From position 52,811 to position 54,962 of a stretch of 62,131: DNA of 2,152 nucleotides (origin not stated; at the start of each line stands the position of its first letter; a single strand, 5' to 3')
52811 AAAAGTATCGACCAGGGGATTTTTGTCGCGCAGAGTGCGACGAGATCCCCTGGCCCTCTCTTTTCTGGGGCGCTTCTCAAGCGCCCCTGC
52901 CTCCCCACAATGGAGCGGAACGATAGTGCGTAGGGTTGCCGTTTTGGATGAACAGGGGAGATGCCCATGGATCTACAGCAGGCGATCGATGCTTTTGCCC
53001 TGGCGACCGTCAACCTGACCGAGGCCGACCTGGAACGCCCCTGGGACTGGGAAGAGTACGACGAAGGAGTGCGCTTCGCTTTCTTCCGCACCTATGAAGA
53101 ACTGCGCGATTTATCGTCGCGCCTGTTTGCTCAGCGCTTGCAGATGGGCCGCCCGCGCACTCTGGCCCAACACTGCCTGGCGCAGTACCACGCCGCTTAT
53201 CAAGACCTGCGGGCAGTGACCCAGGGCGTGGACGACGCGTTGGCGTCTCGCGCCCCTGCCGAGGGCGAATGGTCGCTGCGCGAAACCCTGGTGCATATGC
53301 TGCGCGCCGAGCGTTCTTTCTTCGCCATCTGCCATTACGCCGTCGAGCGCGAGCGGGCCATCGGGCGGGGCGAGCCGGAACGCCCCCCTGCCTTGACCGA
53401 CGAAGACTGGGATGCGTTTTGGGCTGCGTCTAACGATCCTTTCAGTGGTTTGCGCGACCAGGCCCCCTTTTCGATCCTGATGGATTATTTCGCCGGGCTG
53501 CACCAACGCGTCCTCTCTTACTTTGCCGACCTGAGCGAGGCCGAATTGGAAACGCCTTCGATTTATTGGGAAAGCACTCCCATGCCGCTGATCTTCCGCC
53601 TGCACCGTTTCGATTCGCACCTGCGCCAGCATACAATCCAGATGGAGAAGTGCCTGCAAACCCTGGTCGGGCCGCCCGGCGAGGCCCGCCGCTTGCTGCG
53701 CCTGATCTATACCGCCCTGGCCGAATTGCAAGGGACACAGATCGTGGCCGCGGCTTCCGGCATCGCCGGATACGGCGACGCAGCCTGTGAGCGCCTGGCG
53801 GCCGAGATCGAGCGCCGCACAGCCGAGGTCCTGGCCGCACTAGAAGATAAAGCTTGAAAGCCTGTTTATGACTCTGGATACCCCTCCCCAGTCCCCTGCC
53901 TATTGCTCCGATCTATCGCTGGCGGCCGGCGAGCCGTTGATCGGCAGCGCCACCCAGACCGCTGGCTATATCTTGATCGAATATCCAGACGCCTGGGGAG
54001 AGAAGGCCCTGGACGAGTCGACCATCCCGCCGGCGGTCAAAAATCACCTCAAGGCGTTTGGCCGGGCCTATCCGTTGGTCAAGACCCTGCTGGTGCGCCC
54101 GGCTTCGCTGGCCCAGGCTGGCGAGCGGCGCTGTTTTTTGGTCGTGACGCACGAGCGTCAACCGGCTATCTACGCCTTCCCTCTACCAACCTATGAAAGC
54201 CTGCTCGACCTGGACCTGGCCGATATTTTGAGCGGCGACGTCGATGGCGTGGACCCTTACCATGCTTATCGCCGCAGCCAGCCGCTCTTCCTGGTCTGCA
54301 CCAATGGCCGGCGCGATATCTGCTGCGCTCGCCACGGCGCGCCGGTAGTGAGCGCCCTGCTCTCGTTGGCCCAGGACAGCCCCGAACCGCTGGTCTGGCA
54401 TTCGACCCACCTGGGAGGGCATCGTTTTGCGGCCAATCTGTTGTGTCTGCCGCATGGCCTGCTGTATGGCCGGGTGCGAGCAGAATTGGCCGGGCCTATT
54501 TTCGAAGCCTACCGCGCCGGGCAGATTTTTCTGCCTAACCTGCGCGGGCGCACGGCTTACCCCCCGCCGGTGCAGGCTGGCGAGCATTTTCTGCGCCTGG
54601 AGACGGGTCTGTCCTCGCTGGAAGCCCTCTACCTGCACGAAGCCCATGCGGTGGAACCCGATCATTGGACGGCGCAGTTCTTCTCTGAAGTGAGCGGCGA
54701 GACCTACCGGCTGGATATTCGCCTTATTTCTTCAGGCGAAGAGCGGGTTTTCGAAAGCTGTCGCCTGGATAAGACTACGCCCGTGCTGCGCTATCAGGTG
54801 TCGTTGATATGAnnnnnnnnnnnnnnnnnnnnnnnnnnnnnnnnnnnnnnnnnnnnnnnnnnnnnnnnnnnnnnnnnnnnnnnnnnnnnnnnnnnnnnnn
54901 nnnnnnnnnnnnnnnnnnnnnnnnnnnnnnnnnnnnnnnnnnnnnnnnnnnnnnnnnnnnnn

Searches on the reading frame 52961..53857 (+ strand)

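Call 7: search_protein_families(library=pfam, proteins=[window:52961-53857:+])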
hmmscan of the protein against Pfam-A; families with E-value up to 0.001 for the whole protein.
window:52961-53857:+ (298 aa): 2 families
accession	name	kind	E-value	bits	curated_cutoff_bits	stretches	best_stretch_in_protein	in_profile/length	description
PF12867.12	DinB_2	-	8.2e-15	55.8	24.8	1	75-228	1-128/128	DinB superfamily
PF04978.18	MST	-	0.00027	21.9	27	0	54-115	68-131/149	Mycothiol-S-transferase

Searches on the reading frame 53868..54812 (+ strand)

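Call 7: search_protein_families(library=pfam, proteins=[window:53868-54812:+])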
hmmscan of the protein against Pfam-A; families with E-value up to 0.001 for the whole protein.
window:53868-54812:+ (314 aa): 1 family
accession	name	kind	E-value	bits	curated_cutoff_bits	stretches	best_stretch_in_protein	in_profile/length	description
PF06999.17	Suc_Fer-like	-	3.9e-21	76.4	34.9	1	24-227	1-191/191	Sucrase/ferredoxin-like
